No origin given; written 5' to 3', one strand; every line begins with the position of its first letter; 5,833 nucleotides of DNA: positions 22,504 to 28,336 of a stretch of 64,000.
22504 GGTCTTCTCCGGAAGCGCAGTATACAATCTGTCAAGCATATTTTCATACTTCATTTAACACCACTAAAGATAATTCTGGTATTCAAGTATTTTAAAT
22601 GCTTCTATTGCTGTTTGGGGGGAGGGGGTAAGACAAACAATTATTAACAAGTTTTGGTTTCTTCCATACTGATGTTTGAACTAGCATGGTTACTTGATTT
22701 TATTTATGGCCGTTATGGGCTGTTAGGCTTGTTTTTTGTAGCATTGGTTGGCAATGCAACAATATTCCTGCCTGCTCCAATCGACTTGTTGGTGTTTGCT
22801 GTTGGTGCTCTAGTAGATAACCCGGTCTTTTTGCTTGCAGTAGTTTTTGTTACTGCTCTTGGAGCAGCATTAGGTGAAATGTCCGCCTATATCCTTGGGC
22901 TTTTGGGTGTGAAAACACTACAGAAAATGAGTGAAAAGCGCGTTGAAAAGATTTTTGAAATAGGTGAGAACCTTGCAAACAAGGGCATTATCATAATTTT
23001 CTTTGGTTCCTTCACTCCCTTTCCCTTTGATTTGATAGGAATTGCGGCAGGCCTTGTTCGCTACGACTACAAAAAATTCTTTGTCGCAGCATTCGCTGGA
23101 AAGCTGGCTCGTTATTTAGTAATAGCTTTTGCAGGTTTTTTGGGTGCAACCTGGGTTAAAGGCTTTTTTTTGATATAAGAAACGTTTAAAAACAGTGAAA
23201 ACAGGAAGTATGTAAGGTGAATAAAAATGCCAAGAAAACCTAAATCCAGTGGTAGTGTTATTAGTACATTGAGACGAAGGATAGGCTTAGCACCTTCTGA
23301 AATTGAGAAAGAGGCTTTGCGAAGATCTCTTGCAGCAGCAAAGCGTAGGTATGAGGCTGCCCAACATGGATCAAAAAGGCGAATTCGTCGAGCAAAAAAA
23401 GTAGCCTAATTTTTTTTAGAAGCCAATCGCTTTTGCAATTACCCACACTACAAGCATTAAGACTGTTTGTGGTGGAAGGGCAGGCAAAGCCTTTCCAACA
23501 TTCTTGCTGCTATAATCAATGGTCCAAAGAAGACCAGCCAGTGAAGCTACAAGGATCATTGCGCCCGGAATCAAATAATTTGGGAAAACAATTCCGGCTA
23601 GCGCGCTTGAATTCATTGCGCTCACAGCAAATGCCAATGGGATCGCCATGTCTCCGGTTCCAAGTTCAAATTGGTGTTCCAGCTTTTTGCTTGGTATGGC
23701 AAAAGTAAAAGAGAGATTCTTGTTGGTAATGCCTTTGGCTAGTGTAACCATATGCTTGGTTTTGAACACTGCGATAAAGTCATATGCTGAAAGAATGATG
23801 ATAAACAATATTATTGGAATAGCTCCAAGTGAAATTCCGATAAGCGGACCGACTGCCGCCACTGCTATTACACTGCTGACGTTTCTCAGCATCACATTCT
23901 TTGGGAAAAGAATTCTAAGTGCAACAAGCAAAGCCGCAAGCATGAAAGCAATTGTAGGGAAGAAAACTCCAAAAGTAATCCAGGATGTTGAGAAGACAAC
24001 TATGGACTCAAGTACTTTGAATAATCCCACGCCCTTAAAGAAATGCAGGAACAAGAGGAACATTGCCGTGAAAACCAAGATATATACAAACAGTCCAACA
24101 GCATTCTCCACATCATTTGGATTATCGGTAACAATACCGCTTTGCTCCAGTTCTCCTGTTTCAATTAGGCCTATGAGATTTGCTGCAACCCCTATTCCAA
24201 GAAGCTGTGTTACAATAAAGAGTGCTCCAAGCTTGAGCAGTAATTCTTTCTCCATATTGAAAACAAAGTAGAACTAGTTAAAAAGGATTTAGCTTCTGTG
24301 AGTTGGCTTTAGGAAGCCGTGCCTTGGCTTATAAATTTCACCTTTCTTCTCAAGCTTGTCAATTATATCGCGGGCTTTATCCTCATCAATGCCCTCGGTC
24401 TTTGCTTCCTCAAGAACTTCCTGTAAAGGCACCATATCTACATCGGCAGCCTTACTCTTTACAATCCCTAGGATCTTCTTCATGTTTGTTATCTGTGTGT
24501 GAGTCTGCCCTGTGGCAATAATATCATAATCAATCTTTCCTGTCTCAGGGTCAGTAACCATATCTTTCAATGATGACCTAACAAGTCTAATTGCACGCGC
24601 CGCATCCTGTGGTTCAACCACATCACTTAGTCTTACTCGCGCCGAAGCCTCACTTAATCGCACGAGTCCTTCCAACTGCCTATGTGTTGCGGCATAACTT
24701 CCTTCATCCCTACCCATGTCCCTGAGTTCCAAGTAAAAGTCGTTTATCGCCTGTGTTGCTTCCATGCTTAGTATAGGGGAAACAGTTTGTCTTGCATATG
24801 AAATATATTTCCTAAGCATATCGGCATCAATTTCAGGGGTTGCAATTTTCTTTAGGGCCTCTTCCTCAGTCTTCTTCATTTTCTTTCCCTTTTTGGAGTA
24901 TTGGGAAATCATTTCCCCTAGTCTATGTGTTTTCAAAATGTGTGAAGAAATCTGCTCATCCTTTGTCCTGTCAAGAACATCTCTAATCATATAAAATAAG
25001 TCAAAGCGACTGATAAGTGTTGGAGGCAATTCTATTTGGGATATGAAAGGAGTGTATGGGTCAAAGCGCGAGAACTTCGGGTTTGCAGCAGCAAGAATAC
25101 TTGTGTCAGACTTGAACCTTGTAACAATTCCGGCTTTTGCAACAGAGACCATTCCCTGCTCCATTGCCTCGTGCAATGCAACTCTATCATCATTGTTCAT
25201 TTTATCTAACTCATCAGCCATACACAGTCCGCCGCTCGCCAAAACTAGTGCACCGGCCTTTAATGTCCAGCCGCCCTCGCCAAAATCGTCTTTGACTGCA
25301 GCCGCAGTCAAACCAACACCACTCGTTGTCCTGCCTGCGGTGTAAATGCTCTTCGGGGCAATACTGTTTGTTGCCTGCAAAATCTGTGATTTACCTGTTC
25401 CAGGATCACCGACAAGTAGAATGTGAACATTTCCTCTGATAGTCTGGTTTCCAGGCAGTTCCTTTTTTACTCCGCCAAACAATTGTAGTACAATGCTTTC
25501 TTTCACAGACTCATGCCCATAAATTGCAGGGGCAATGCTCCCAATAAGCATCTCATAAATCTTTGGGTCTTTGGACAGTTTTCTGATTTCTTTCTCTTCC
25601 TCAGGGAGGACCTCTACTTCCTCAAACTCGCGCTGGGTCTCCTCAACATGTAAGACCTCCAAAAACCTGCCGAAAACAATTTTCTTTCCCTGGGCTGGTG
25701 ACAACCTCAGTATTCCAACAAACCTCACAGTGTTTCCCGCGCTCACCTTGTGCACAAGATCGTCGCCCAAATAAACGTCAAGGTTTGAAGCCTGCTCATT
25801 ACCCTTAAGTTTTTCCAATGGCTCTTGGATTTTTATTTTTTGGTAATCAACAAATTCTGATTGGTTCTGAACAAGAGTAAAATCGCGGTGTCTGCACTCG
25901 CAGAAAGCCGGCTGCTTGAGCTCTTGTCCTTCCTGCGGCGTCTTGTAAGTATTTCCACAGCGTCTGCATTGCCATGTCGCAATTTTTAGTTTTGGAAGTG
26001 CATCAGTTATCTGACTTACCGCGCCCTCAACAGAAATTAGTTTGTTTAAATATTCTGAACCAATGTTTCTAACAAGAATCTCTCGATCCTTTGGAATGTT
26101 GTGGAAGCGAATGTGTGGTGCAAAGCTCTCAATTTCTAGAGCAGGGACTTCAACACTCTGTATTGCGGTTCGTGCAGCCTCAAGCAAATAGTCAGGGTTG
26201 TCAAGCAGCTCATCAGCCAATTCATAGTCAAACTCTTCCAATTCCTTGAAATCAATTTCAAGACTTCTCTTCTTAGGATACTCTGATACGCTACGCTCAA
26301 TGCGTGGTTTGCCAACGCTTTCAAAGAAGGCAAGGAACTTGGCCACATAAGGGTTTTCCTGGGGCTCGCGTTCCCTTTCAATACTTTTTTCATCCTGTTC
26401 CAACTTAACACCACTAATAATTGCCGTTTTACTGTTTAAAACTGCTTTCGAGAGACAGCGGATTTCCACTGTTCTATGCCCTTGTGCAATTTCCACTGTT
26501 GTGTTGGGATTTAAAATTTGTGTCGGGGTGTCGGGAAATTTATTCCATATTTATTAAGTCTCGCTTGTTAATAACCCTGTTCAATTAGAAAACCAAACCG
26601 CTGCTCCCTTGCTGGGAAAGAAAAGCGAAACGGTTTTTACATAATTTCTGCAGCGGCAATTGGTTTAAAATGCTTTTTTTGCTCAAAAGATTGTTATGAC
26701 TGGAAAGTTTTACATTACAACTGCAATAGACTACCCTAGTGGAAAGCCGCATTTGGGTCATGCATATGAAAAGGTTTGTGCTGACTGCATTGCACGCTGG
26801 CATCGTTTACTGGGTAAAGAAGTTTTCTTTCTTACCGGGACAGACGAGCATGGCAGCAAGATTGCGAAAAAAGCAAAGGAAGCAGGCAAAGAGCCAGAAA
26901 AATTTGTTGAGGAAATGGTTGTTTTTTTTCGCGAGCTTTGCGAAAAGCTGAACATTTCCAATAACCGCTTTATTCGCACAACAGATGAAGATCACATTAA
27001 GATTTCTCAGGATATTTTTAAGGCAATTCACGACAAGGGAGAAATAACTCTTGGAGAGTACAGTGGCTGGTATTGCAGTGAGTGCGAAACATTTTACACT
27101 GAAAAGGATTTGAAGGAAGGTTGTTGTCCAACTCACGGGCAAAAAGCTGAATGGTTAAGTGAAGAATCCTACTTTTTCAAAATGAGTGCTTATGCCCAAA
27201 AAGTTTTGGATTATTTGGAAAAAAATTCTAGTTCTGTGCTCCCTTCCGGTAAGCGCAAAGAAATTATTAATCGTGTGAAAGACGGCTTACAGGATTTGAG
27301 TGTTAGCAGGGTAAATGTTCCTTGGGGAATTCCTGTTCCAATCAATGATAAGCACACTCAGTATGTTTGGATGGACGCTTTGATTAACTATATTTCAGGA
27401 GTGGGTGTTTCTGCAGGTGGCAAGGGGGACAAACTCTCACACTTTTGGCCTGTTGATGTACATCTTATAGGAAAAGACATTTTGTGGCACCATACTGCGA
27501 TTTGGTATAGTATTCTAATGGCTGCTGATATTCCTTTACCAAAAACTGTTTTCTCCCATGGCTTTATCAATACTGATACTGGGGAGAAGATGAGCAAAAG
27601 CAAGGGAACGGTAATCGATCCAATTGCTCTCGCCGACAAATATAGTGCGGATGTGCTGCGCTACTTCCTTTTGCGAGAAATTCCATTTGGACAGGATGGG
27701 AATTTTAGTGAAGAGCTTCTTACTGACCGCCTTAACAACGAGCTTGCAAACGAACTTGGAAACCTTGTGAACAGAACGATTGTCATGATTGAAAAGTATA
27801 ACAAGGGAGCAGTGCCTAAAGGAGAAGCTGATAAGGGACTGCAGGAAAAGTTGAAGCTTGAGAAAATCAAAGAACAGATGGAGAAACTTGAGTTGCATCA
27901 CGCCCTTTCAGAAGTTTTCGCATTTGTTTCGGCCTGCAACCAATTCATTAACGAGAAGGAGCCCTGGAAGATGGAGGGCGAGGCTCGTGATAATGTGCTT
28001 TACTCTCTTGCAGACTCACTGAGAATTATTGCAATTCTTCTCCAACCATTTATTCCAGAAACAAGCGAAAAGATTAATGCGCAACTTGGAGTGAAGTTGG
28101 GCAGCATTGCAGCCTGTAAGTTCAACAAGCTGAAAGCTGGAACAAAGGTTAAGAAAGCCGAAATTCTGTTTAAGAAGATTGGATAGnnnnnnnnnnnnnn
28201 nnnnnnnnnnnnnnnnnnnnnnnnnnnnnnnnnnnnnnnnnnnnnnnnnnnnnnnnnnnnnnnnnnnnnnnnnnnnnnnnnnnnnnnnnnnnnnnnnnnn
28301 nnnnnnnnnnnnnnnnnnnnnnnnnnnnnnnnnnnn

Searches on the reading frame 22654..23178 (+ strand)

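Call 24: search_protein_families(library=pfam, proteins=[window:22654-23178:+])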
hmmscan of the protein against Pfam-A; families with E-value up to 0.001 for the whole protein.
window:22654-23178:+ (174 aa): 1 family
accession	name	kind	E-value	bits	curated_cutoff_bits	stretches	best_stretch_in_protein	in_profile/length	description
PF09335.16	VTT_dom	-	4.7e-19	69.5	33.9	1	42-161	2-121/123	VTT domain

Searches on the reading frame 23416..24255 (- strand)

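Call 24: search_protein_families(library=pfam, proteins=[window:23416-24255:-])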
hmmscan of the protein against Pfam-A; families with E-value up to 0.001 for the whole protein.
window:23416-24255:- (279 aa): 1 family
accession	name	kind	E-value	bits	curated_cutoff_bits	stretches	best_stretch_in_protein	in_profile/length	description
PF06550.16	SPP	-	1.7e-17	64.3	23.9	1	11-196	2-186/283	Signal-peptide peptidase, presenilin aspartyl protease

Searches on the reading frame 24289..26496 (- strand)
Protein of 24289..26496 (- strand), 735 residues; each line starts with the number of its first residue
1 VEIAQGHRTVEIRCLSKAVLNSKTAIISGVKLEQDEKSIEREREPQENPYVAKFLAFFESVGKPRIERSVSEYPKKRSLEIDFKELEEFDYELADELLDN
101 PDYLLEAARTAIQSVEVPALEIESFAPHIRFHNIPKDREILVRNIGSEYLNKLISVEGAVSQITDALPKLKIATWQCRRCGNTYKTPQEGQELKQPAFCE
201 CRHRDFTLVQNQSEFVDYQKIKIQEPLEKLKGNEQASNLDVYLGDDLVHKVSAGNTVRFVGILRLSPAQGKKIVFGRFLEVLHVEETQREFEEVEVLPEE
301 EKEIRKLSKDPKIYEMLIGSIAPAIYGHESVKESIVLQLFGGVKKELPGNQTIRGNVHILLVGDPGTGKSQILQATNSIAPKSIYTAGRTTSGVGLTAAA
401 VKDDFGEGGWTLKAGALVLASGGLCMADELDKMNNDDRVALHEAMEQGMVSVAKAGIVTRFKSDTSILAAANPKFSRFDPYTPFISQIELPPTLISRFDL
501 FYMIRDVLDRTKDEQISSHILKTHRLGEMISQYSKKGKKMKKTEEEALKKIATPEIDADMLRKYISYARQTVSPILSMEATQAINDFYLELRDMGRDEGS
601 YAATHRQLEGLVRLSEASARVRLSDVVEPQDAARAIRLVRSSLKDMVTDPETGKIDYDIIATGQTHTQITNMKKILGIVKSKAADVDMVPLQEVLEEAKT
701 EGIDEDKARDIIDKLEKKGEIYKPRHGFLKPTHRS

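Call 9: search_protein_families(library=ncbifam, proteins=[window:24289-26496:-])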
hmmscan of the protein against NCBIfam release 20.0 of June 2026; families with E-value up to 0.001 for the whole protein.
window:24289-26496:- (735 aa): 2 families
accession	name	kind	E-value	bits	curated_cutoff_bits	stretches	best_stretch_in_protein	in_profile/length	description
NF040949.1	minchrom_main_MCM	domain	2.1e-209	697.2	940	1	61-730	16-680/682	minichromosome maintenance protein MCM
TIGR00368.1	TIGR00368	hypoth_equivalog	0.00037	19.2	362.4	0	407-474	281-348/499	YifB family Mg chelatase-like AAA ATPase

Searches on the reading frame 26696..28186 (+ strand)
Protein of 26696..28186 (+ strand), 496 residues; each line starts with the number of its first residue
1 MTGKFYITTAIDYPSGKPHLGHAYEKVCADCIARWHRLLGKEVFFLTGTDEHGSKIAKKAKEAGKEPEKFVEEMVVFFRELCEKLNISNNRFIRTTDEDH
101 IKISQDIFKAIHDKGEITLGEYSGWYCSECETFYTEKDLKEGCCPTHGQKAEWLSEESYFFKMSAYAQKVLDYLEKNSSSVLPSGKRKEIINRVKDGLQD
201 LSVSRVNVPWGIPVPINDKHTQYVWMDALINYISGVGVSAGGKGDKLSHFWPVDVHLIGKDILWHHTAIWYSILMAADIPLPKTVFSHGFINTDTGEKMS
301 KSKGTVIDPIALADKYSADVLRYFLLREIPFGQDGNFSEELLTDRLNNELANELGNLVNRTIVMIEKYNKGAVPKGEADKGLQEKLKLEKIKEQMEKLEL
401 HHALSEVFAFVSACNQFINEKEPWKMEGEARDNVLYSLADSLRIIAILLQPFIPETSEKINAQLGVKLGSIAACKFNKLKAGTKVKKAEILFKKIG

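Call 9: search_protein_families(library=ncbifam, proteins=[window:26696-28186:+])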
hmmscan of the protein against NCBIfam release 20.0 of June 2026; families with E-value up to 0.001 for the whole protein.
window:26696-28186:+ (496 aa): 21 families
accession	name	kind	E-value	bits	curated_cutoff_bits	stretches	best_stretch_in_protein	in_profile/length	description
NF008900.0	PRK12267.1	equivalog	2.3e-191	637.7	598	1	3-495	4-510/648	methionine--tRNA ligase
TIGR00398.1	metG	equivalog_domain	1.7e-154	515.4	336.35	1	5-495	1-529/530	methionine--tRNA ligase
NF001100.0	PRK00133.1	equivalog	3.5e-106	356.3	587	2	124-495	155-531/676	methionine--tRNA ligase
NF008860.0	PRK11893.2-2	equivalog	1.7e-91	307.9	761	3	248-469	323-552/583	methionine--tRNA ligase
TIGR00422.1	valS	equivalog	1.6e-43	148.8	612.1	2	225-491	454-726/863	valine--tRNA ligase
NF004349.1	PRK05729.1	equivalog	1.3e-38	132.8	704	2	233-488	452-707/860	valine--tRNA ligase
NF009687.0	PRK13208.1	equivalog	3.8e-37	127.9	738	2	224-479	461-718/801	valine--tRNA ligase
TIGR00396.1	leuS_bact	equivalog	1.7e-35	122.4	548.4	2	4-176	30-206/843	leucine--tRNA ligase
TIGR00392.1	ileS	equivalog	1.8e-32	112.4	621.4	2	225-476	539-803/861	isoleucine--tRNA ligase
NF008957.0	PRK12300.1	subfamily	1.9e-29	102.3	677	2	248-483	575-797/946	leucine--tRNA ligase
TIGR00395.1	leuS_arch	equivalog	3.6e-26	91.5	648.5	2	247-482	568-793/938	leucine--tRNA ligase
NF011492.0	PRK14900.1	equivalog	1.3e-24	86.2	1783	1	228-469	463-712/1044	valine--tRNA ligase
NF008859.0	PRK11893.2-1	equivalog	2.5e-23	82.8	553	2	4-144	3-144/498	methionine--tRNA ligase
NF000540.1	alt_ValS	exception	6e-20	70.8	900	2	246-462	521-741/827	valine--tRNA ligase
TIGR00435.1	cysS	equivalog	4.2e-18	65.7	340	2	253-421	220-382/466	cysteine--tRNA ligase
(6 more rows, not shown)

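Call 56: list_cluster_members(proteins=[P0001, window:26696-28186:+, window:6546-7652:-])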
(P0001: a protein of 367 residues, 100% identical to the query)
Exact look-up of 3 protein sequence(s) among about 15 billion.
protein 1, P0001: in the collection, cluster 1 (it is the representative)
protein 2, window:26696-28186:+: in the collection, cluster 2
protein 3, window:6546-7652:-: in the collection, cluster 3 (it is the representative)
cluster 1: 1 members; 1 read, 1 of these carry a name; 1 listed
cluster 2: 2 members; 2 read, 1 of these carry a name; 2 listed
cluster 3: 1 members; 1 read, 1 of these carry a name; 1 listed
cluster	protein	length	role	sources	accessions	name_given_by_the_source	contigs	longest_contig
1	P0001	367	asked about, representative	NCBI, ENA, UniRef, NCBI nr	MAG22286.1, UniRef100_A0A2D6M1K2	MAG: aspartate-semialdehyde dehydrogenase [Candidatus Diapherotrites archaeon] | Aspartate-semialdehyde dehydrogenase n=1 Tax=Candidatus Iainarchaeum sp. TaxID=3101447 ... | aspartate-semialdehyde dehydrogenase [Candidatus Diapherotrites archaeon]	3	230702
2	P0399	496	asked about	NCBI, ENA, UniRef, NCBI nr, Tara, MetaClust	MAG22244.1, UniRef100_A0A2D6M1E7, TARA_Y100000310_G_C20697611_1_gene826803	MAG: methionine--tRNA ligase [Candidatus Diapherotrites archaeon] | methionine--tRNA ligase n=1 Tax=Candidatus Iainarchaeum sp. TaxID=3101447 ... | methionine--tRNA ligase [Candidatus Diapherotrites archaeon]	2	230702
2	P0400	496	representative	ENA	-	-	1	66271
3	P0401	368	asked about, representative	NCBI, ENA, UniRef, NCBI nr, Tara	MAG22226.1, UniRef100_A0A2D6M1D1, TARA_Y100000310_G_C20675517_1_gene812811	MAG: inositol-3-phosphate synthase [Candidatus Diapherotrites archaeon] | Inositol-3-phosphate synthase n=1 Tax=Candidatus Iainarchaeum sp. TaxID=3101447 ... | inositol-3-phosphate synthase [Candidatus Diapherotrites archaeon]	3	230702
